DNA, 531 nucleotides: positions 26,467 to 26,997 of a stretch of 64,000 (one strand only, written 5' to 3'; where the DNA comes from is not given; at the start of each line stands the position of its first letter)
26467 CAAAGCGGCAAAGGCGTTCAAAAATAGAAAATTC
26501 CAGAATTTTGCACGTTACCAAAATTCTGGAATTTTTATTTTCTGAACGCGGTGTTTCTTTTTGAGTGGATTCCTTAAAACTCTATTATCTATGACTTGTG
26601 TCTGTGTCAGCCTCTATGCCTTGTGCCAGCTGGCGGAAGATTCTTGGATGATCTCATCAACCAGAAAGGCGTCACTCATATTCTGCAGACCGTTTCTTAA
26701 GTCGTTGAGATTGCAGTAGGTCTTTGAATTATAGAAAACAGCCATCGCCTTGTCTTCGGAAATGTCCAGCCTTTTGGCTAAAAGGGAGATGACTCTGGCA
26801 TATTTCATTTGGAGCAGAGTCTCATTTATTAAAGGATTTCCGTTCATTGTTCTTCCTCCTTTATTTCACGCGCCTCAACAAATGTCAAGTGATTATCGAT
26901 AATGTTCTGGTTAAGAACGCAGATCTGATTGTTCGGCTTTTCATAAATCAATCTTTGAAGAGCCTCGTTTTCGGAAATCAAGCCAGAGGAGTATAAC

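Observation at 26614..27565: Overlapping three-gene module: small protein, DUF3990-like (ART-like motifs), small paralogous protein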

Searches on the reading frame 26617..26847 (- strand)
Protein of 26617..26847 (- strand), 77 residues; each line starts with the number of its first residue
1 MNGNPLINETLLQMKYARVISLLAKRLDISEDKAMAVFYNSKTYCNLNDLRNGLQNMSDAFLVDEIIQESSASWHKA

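Call 3: search_protein_families(library=pfam, proteins=[window:26617-26847:-], max_evalue=1)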
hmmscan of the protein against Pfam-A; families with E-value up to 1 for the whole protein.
window:26617-26847:- (77 aa): 1 family
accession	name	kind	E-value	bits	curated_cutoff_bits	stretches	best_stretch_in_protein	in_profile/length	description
PF07524.19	Bromo_TP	-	0.072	13.5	24.6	1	40-59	54-73/77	Bromodomain associated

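Call 4: search_protein_families(library=ncbifam, proteins=[window:26617-26847:-], max_evalue=1)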
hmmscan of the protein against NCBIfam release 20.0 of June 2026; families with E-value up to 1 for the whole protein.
window:26617-26847:- (77 aa): 1 family
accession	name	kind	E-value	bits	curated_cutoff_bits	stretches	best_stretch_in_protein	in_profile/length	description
NF011936.0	PRK15407.1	equivalog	0.11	11.1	423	1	42-75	315-348/440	lipopolysaccharide biosynthesis protein RfbH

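Call 5: search_protein_families(library=padloc, proteins=[window:26617-26847:-], max_evalue=1)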
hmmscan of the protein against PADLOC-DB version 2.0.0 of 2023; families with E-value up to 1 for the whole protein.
window:26617-26847:- (77 aa): 6 families
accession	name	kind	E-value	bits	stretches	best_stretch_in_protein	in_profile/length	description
PDLC04442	PDC-M13C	-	4.6e-18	63.5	1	8-73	4-69/75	-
PDLC04443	PDC-M13C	-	1.5e-08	32.8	1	10-70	15-75/77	-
PDLC04444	PDC-M13C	-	4.7e-08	31.3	1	11-64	7-60/76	-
PDLC04440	PDC-M13B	-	4.2e-07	28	1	9-62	6-59/81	-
PDLC04441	PDC-M13C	-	3.3e-06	25.3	1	11-49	13-51/74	-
PDLC04439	PDC-M13B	-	7.8e-06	24.1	1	10-69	8-67/79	-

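Call 6: search_protein_families(library=phrogs, proteins=[window:26617-26847:-], max_evalue=1)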
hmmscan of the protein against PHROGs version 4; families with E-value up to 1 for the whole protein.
window:26617-26847:- (77 aa): 2 families
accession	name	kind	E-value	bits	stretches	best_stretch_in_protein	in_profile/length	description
phrog_9351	-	unknown function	0.061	14.3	1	13-63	31-81/159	-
phrog_27734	-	unknown function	0.28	12.5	1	20-45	3-28/95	-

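Call 40: search_solved_structures(query=A3, max_evalue=10, show_alignments=2)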
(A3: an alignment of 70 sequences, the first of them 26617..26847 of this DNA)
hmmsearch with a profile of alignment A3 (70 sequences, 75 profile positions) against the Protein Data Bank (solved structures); distinct sequences matched with E-value up to 10: 2.
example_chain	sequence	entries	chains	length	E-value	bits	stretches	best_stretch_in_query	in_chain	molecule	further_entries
9sv0_A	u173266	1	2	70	1.5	12.3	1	19-37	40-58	DBS4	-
1wm9_A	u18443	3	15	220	1.6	12.2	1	14-37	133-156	GTP cyclohydrolase I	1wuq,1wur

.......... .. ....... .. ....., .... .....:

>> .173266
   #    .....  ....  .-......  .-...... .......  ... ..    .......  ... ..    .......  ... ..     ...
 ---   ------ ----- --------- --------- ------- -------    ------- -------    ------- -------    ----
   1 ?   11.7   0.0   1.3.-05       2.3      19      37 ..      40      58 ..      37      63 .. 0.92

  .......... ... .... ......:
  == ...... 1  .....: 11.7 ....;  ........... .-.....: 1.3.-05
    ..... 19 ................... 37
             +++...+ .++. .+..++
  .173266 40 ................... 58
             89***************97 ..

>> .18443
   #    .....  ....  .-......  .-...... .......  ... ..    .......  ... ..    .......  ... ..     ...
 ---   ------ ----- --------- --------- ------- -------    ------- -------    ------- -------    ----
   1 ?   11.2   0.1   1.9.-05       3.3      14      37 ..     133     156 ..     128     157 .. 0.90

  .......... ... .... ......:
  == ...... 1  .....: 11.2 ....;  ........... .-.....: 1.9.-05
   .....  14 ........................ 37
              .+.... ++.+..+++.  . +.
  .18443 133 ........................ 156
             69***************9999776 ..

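Call 79: search_protein_families(library=pfam, alignment_id=A3, max_evalue=0.1)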
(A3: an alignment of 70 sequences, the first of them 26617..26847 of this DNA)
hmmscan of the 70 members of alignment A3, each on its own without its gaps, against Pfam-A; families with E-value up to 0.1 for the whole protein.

A. member 1, window:26617-26847:- (77 aa): 1 family
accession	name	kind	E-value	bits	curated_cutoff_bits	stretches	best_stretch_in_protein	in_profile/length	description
PF07524.19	Bromo_TP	-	0.072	13.5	24.6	1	40-59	54-73/77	Bromodomain associated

B. families by the number of members that match (of 70 scanned): 9 families
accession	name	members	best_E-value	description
PF12668.12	DUF3791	58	1.4e-07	Protein of unknown function (DUF3791)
PF09832.14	DUF2059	4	0.0093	Uncharacterized protein conserved in bacteria (DUF2059)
PF01815.21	Rop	2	0.00095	Rop protein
PF09263.16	PEX-2N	1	0.00046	Peroxisome biogenesis factor 1, N-terminal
PF03949.21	Malic_M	1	0.036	Malic enzyme, NAD binding domain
PF10353.14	DUF2430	1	0.049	Protein of unknown function (DUF2430)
PF25688.1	P22_gp7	1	0.068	Bacteriophage P22 DNA ejection protein gp7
PF07524.19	Bromo_TP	1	0.072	Bromodomain associated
PF03861.19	ANTAR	1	0.096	ANTAR domain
